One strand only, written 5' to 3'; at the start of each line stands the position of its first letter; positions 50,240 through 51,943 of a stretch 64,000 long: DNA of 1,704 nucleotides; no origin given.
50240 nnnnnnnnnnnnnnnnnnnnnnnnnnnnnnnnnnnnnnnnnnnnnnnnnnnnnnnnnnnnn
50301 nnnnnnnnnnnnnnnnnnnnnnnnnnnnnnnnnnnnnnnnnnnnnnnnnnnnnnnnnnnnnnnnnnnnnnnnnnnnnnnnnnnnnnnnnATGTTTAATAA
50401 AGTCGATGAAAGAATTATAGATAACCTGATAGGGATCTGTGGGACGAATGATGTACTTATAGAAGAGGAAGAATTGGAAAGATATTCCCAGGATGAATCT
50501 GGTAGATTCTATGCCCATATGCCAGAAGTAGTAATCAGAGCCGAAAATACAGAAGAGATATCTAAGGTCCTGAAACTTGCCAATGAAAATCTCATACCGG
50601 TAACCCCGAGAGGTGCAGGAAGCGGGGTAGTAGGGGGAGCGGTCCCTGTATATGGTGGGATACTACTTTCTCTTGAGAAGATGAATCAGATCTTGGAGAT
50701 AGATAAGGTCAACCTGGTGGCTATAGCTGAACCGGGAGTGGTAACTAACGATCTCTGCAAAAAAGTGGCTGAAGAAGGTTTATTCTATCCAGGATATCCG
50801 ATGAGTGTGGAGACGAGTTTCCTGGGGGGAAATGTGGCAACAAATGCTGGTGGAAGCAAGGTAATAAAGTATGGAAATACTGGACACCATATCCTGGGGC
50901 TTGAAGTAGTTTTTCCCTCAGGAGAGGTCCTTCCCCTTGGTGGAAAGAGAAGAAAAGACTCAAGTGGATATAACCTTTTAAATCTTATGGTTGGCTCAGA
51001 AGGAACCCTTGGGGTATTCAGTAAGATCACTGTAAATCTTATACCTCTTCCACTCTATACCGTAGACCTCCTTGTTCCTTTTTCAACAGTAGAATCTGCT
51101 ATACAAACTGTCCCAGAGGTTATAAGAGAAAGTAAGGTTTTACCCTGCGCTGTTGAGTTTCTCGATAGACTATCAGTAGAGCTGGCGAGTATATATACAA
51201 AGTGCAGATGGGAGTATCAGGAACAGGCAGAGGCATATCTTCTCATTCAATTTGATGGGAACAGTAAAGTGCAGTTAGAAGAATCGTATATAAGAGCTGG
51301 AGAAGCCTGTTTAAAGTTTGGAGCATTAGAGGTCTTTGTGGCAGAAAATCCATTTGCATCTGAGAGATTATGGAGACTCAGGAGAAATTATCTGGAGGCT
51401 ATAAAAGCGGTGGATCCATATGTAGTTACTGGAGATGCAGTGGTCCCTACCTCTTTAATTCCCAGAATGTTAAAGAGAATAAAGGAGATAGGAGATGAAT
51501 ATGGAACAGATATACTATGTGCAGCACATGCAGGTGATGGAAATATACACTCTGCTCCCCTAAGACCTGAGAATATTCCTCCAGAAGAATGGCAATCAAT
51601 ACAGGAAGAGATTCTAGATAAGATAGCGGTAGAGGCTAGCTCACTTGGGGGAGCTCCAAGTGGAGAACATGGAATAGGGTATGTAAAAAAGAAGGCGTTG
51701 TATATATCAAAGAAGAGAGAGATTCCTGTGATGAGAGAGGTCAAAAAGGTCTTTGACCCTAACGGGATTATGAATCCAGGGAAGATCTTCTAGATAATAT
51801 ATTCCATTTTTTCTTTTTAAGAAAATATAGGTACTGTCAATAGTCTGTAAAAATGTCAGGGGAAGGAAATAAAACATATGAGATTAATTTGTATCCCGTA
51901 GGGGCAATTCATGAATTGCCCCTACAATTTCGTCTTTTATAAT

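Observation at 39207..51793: LacI-controlled catabolic locus ending in an EtfAB plus FAD-linked oxidase (LctBCD-like) module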

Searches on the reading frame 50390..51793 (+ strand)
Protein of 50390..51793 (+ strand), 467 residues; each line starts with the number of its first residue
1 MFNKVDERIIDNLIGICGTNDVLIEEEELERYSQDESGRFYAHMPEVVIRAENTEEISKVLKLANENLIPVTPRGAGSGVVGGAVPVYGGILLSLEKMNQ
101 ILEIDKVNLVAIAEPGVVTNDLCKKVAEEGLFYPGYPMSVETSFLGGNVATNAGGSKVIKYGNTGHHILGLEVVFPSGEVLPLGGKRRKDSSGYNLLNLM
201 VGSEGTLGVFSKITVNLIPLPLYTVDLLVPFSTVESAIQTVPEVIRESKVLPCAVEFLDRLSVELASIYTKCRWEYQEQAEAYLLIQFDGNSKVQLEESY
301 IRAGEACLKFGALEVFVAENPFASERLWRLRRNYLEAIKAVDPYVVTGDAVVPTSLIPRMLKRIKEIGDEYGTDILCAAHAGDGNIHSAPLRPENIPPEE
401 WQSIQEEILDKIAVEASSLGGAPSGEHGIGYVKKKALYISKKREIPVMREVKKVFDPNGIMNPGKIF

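Call 4: search_protein_families(library=pfam, proteins=[window:50390-51793:+])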
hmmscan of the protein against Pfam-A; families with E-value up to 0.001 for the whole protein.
window:50390-51793:+ (467 aa): 2 families
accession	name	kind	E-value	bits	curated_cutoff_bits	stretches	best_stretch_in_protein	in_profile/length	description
PF02913.24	FAD-oxidase_C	-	1.7e-54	185.6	21.2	1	226-466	7-248/248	FAD linked oxidases, C-terminal domain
PF01565.28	FAD_binding_4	-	4.5e-40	137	26.4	1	45-181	1-136/139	FAD binding domain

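Call 7: find_encoding_contigs(protein=window:50390-51793:+, flank=10000, max_places=6)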
Protein window:50390-51793:+ (467 aa): 8 contigs read that carry it; 2 places shown.
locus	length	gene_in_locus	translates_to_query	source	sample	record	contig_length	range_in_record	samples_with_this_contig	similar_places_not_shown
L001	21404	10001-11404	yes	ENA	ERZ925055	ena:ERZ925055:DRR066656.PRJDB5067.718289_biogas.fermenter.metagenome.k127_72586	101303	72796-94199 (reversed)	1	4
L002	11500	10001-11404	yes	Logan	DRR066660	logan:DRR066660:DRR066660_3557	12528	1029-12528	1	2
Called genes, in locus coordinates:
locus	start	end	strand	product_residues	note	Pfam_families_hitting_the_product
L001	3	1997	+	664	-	PF00496:SBP_bac_5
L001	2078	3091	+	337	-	PF00389:2-Hacid_dh, PF02826:2-Hacid_dh_C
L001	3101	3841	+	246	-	PF00857:Isochorismatase (faint)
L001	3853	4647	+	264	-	PF01261:AP_endonuc_2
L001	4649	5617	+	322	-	PF01408:GFO_IDH_MocA, PF22725:GFO_IDH_MocA_C3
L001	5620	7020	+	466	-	PF13378:MR_MLE_C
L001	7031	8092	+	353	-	PF01408:GFO_IDH_MocA, PF02894:GFO_IDH_MocA_C, PF22725:GFO_IDH_MocA_C3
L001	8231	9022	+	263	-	PF01012:ETF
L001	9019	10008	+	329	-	PF01012:ETF, PF00766:ETF_alpha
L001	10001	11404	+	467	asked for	PF01565:FAD_binding_4, PF02913:FAD-oxidase_C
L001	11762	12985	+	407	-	PF12802:MarR_2 (faint), PF00480:ROK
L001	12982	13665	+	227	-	PF02585:PIG-L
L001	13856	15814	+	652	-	PF00496:SBP_bac_5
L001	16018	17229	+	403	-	PF07470:Glyco_hydro_88 (faint), PF03663:Glyco_hydro_76 (faint)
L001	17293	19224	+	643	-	-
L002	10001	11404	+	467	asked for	PF01565:FAD_binding_4, PF02913:FAD-oxidase_C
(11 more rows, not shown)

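Call 8: search_solved_structures(query=window:50390-51793:+)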
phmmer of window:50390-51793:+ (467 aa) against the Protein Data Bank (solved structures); distinct sequences matched with E-value up to 0.001: 60.
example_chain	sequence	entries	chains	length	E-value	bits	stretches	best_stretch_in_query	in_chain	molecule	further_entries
7qh2_C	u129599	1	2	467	1.1e-100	340.8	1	20-466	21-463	Lactate dehydrogenase (NAD(+),ferredoxin) subunit LctD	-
9qgz_A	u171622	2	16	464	3.3e-74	253.5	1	9-467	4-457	Glycolate oxidase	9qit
8jdc_A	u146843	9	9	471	4.1e-60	207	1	9-466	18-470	Probable D-lactate dehydrogenase, mitochondrial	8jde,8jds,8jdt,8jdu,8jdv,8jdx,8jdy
8jdb_A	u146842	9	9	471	7.5e-59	202.9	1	9-466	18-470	Probable D-lactate dehydrogenase, mitochondrial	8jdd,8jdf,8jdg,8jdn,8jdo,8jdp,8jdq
3pm9_A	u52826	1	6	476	7.4e-57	196.3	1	9-466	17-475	Putative oxidoreductase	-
6lpn_A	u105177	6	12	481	1.7e-51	178.6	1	45-465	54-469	D-2-hydroxyglutarate dehydrogenase, mitochondrial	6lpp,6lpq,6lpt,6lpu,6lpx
2uuu_A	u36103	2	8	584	2.3e-25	92.4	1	43-269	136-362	ALKYLDIHYDROXYACETONEPHOSPHATE SYNTHASE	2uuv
4bby_A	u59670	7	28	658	3.8e-22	81.9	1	41-262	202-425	ALKYLDIHYDROXYACETONEPHOSPHATE SYNTHASE, PEROXISOMAL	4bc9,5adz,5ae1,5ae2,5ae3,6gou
4bc7_A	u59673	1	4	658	3.8e-22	81.9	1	41-262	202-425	ALKYLDIHYDROXYACETONEPHOSPHATE SYNTHASE, PEROXISOMAL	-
4bca_A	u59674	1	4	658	3.8e-22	81.9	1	41-262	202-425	ALKYLDIHYDROXYACETONEPHOSPHATE SYNTHASE, PEROXISOMAL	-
8s7r_A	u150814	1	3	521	6.4e-20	74.5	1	37-265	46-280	Oxidoreductase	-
8s7w_A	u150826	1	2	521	6.9e-20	74.4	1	37-265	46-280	Oxidoreductase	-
8s7n_A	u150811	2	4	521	6.9e-20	74.4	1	37-265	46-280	Oxidoreductase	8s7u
8s7q_A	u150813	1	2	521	7.3e-20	74.3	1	37-265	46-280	Oxidoreductase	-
8s7t_A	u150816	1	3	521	8.5e-20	74.1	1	37-265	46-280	Oxidoreductase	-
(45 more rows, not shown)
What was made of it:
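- On LctBCD / Ldh-EtfAB electron-confurcating lactate dehydrogenase: Call 8: 7qh2_C at 1.1e-100, next best glycolate oxidase 9qgz at 3.3e-74.
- Human D-2-hydroxyglutarate dehydrogenase is also a clear homolog (1.7e-51, call 8). LctD is by far the best solved relative (call 8).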

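Call 26: find_related_loci(query=window:50390-51793:+, collection=genome_contigs, flank=10000)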
Query window:50390-51793:+ (467 aa) in genome_contigs; peptide patterns used: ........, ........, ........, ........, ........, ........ (x = any residue, [..] = any of these).
161 stretches matched a pattern; 68 encode a relative of the query (tblastn E <= 1e-3); 68 distinct loci.
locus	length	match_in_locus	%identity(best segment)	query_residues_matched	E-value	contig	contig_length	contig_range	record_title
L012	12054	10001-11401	88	1-467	0e+0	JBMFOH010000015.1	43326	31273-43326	MAG: bacterium isolate KM4338-32 NODE_15_length_43326_cov_6.192698, whole genome shotgun sequence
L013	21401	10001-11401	86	1-467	0e+0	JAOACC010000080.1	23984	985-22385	MAG: bacterium isolate SKW194 k141_630041, whole genome shotgun sequence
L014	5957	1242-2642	87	1-467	0e+0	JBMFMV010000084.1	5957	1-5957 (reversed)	MAG: bacterium isolate KM4337-30 NODE_84_length_5957_cov_3.315646, whole genome shotgun sequence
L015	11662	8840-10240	86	1-467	0e+0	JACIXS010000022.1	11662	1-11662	MAG: bacterium isolate MAG-58 Unclassified_M_bin7_Scaffold_22, whole genome shotgun sequence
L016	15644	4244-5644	85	1-467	0e+0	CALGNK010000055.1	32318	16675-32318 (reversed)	MAG: uncultured bacterium isolate L1_Bin_METABAT__224_1 genome assembly, contig: c_000001452944, whole genome shotgun se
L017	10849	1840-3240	85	1-467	0e+0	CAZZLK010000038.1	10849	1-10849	MAG TPA_asm: uncultured bacterium isolate binchicken_co25_109 genome assembly, contig: k141_121521, whole genome shotgun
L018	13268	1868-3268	78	1-467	0e+0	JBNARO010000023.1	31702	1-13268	MAG: Dictyoglomaceae bacterium isolate Kamch4316-2DMB-17 bin8.fa-23, whole genome shotgun sequence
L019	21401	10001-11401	75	1-467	0e+0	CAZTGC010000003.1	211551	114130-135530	MAG TPA_asm: uncultured Dictyoglomota bacterium isolate binchicken_co40_85 genome assembly, contig: NODE_74_length_21155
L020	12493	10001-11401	76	1-467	0e+0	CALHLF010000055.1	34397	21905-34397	MAG: uncultured bacterium isolate S1_Bin_METABAT__175_1 genome assembly, contig: c_000001222540, whole genome shotgun se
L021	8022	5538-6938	64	2-467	0e+0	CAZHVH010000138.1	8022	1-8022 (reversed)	MAG TPA_asm: uncultured bacterium isolate binchicken_co6_520 genome assembly, contig: NODE_11581_length_8022_cov_19.1705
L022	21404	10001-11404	61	2-467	0e+0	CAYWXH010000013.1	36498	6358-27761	MAG TPA_asm: uncultured Atribacterota bacterium isolate SRP163575_co3_319 genome assembly, contig: NODE_1036_length_3649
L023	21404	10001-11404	61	2-467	0e+0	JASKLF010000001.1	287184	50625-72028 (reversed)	MAG: bacterium isolate DJKA70_ANT-KO_bin.39 scaffold_0, whole genome shotgun sequence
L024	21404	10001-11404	59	2-467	0e+0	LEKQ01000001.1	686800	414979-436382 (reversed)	MAG: bacterium GBS-1 isolate GBS-1 2615921476, whole genome shotgun sequence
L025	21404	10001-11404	60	2-467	0e+0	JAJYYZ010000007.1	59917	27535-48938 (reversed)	MAG: bacterium isolate FK4.bin83 NODE_462_length_59917_cov_2.367503, whole genome shotgun sequence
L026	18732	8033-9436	60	2-467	0e+0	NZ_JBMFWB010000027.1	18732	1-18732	MAG: Athalassotoga sp. isolate KM4364-07 NODE_27_length_18732_cov_24.031412, whole genome shotgun sequence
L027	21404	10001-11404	60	2-467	0e+0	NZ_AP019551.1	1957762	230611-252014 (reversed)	Athalassotoga saccharophila strain NAS-01 chromosome, complete genome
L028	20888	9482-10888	58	2-467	0e+0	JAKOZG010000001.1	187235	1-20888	MAG: Thermotogota bacterium isolate USSF_maxbin.001 k201_393701, whole genome shotgun sequence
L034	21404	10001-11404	60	2-467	0e+0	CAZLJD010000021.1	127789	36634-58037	MAG TPA_asm: uncultured Synergistota bacterium isolate binchicken_co219_155 genome assembly, contig: k141_84616, whole g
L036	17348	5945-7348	58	2-467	6e-180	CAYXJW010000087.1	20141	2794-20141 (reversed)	MAG TPA_asm: uncultured Caldisericales bacterium isolate binchicken_co219_22 genome assembly, contig: k141_507636, whole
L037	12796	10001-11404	58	2-467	1e-178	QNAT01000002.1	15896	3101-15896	MAG: Thermotoga sp. isolate B3_G13 B3_Guay13_scaffold_00129, whole genome shotgun sequence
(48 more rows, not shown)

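Call 29: search_protein_families(library=pfam, proteins=[L013:6831-8150:-, L013:5601-6422:-, L016:1073-2374:-, L012:6883-7587:-, L019:6935-7978:-, L023:11420-12721:+, L023:6186-7442:+, L023:7439-8170:+, L027:6527-7972:+, L027:11657-13549:+], max_evalue=0.00001)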
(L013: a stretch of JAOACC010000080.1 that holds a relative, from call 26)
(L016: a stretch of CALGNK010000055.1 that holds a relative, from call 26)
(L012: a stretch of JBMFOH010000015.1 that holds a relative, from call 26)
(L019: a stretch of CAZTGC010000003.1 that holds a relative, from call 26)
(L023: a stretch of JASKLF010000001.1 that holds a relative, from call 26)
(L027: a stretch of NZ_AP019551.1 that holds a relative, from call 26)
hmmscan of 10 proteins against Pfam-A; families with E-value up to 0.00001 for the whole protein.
L013:6831-8150:- (439 aa): 2 families
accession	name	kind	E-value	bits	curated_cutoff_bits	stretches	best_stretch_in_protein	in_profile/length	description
PF04055.27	Radical_SAM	-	2.4e-29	103.1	29.5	1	182-358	1-164/166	Radical SAM superfamily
PF02310.24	B12-binding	-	3.4e-11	43.5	32.1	1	48-131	37-121/121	B12 binding domain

L013:5601-6422:- (273 aa): 0 families

L016:1073-2374:- (433 aa): 2 families
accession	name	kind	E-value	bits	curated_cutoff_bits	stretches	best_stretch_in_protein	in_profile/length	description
PF04055.27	Radical_SAM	-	3e-29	102.8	29.5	1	177-354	1-165/166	Radical SAM superfamily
PF02310.24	B12-binding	-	1.6e-11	44.5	32.1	1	36-125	30-120/121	B12 binding domain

L012:6883-7587:- (234 aa): 3 families
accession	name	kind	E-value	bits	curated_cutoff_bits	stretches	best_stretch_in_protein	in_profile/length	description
PF00117.34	GATase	-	3.8e-22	79.3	22.8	1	32-224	2-187/190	Glutamine amidotransferase class-I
PF07685.20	GATase_3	-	3e-08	33.9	27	1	45-131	17-113/196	CobB/CobQ-like glutamine amidotransferase domain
PF01174.25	SNO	-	1.8e-06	28.4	27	1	42-211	10-171/188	SNO glutamine amidotransferase family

L019:6935-7978:- (347 aa): 1 family
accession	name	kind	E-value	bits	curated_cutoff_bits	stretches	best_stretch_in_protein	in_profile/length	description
PF00144.29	Beta-lactamase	-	2.6e-58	198.2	27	1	8-322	1-313/329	Beta-lactamase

L023:11420-12721:+ (433 aa): 2 families
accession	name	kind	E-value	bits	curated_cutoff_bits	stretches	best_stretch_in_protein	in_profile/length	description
PF09861.14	Lar_N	-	1.7e-67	227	23.3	1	9-210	1-200/204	Lactate racemase N-terminal domain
PF21113.2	LarA_C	-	8.4e-24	84.7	25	1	287-424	6-148/152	Lactate racemase C-terminal domain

L023:6186-7442:+ (418 aa): 1 family
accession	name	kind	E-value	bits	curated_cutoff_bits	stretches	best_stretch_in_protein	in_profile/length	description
PF04055.27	Radical_SAM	-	1.7e-14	54.7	29.5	1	196-351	3-155/166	Radical SAM superfamily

L023:7439-8170:+ (243 aa): 2 families
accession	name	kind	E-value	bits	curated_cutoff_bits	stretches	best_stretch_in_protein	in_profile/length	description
PF07729.17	FCD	-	4.2e-28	98.7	24.3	1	107-229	2-124/125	FCD domain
PF00392.27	GntR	-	9.4e-19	67.3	27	1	35-96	2-64/64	Bacterial regulatory proteins, gntR family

L027:6527-7972:+ (481 aa): 1 family
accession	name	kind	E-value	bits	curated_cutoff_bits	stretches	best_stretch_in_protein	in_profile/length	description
PF00171.27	Aldedh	-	1.2e-174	581.6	23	1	12-472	1-461/461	Aldehyde dehydrogenase family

L027:11657-13549:+ (630 aa): 5 families
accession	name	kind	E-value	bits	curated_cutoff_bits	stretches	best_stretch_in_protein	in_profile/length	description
PF13487.12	HD_5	-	1.3e-36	126.3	27.2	1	446-610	3-170/170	HD domain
PF01966.28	HD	-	4.9e-21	75.6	22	1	458-579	2-116/116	HD domain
PF13185.12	GAF_2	-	6.7e-19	68.9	28.6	1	22-162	2-133/136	GAF domain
PF01590.32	GAF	-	1.2e-09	39.2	22.4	1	25-161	3-130/133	GAF domain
PF13426.13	PAS_9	-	5.8e-06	27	27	0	339-426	15-102/103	PAS domain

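Call 36: search_solved_structures(query=window:50390-51793:+, max_evalue=1e-60, show_alignments=2)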
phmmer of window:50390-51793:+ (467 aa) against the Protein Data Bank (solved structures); distinct sequences matched with E-value up to 1e-60: 2.
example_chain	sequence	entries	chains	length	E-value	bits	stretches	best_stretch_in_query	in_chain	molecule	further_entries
7qh2_C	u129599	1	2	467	1.1e-100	340.8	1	20-466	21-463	Lactate dehydrogenase (NAD(+),ferredoxin) subunit LctD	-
9qgz_A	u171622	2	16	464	3.3e-74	253.5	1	9-467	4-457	Glycolate oxidase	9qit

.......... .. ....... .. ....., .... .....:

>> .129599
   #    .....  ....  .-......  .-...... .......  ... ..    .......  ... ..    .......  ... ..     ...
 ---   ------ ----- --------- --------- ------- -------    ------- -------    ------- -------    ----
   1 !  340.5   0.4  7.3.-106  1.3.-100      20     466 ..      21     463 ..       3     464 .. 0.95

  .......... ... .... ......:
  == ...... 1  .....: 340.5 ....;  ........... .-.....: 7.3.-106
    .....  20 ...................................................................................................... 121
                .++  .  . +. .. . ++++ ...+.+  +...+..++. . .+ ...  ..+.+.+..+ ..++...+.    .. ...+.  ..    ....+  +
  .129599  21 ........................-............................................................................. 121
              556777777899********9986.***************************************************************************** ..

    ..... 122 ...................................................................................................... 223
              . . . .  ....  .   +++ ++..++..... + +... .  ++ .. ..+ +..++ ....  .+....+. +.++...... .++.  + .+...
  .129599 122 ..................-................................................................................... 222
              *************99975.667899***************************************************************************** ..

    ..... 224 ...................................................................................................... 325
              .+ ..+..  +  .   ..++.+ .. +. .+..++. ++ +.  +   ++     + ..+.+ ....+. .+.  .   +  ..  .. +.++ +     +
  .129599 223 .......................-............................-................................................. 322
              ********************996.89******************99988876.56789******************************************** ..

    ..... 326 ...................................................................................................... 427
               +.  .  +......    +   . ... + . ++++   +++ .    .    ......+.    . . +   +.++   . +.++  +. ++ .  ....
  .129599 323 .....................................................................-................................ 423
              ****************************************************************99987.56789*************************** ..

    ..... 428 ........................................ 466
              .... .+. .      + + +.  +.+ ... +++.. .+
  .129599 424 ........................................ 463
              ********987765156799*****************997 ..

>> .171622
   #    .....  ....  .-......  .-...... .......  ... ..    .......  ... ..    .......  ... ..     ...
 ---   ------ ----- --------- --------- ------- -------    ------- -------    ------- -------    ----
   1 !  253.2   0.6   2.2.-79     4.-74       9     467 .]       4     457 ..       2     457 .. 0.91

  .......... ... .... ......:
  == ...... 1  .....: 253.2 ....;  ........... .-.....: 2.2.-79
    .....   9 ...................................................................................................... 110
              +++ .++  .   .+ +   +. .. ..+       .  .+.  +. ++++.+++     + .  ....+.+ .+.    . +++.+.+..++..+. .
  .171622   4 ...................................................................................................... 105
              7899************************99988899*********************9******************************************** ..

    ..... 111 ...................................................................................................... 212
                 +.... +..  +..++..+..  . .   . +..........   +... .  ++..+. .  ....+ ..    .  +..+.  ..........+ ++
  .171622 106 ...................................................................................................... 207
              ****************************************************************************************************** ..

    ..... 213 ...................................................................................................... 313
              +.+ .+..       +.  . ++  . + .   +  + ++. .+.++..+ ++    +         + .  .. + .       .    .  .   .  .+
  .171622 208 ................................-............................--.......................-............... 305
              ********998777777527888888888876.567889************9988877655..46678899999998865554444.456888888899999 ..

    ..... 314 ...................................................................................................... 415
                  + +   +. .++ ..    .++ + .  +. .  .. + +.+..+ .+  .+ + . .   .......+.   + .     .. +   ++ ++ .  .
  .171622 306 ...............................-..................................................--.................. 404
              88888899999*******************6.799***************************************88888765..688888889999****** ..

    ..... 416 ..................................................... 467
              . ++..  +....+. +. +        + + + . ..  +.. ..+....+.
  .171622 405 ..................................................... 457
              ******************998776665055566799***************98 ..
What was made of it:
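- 50390..51793 (+): LctD-like FAD-dependent 2-hydroxyacid (most likely D-lactate) dehydrogenase. Calls 8 and 36: 7qh2_C at 1.1e-100.
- LctD's best solved relative is A. woodii LctD (1.1e-100, calls 8, 36). Three substrate-pocket positions differ from A. woodii LctD: G329 to R, E344 to T, Y386 to A (call 36).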

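Call 74: search_protein_families(library=ncbifam, proteins=[window:50390-51793:+], max_evalue=1e-8)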
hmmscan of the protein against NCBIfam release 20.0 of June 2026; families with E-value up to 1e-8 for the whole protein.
window:50390-51793:+ (467 aa): 7 families
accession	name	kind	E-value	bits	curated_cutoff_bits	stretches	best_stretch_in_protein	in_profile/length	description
TIGR00387.1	glcD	equivalog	3.6e-113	378.5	567.9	1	48-465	1-413/413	glycolate oxidase subunit GlcD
NF008408.0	PRK11230.1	equivalog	2.8e-81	273.5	897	1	10-465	22-470/499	glycolate oxidase subunit GlcD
NF049975.1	2HglutDHaseYdiJ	equivalog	8.2e-34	116.5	1350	2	30-181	37-190/1018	D-2-hydroxyglutarate dehydrogenase YdiJ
NF008439.0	PRK11282.1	equivalog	2.8e-22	79.1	284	1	52-263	6-215/358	glycolate oxidase subunit GlcE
TIGR01679.1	bact_FAD_ox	subfamily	6.7e-12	45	292.25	1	43-220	10-175/419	FAD-linked oxidoreductase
NF053785.1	DcplphribOxDprE1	equivalog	3.6e-09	36.4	500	1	47-218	17-181/449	decaprenylphosphoryl-beta-D-ribose oxidase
NF041226.1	BagK_FevA1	equivalog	7.8e-09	34.4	800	0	39-231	35-218/453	bagremycin/ferroverdin biosynthesis FAD-dependent oxygenase BagK/FevA1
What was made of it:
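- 50390..51793 (+): Call 74: below the GlcD cut-off.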
